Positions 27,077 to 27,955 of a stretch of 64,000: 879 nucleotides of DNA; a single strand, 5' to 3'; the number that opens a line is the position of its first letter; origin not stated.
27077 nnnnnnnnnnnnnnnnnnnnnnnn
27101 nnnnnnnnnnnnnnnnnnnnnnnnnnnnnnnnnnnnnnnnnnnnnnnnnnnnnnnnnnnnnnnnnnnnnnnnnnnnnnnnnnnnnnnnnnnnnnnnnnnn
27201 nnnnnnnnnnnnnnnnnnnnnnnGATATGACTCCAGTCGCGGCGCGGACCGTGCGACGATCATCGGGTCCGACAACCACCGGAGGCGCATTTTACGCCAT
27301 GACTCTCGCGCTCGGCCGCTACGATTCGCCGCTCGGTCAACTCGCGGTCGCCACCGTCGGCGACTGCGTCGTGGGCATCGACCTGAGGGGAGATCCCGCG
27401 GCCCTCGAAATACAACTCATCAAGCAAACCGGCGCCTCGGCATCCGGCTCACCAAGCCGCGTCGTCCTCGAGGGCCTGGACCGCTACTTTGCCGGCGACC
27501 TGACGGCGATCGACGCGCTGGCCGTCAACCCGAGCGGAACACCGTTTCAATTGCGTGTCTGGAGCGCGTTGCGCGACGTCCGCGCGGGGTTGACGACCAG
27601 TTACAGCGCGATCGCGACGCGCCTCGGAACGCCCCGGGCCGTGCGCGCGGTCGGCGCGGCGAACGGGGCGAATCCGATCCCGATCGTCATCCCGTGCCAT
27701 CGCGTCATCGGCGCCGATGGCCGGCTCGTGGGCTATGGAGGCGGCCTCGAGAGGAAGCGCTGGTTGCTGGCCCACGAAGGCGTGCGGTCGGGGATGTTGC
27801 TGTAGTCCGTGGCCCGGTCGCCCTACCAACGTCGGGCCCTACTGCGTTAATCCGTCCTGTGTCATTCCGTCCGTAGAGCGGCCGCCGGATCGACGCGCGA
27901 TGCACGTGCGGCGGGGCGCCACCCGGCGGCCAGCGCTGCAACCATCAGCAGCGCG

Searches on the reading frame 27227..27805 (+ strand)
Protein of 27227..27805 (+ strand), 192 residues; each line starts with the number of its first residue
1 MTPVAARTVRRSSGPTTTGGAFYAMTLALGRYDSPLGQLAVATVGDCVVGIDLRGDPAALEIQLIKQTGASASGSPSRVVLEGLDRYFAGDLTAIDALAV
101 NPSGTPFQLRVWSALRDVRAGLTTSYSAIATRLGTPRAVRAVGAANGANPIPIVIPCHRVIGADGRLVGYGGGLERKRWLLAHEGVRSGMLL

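Call 31: search_protein_families(library=pfam, max_evalue=0.0001, proteins=[window:27227-27805:+])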
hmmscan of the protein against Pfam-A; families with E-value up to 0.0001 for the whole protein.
window:27227-27805:+ (192 aa): 1 family
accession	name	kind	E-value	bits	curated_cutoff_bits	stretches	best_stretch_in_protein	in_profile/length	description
PF01035.26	DNA_binding_1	-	1.1e-34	118.5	27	1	106-186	1-81/81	6-O-methylguanine DNA methyltransferase, DNA binding domain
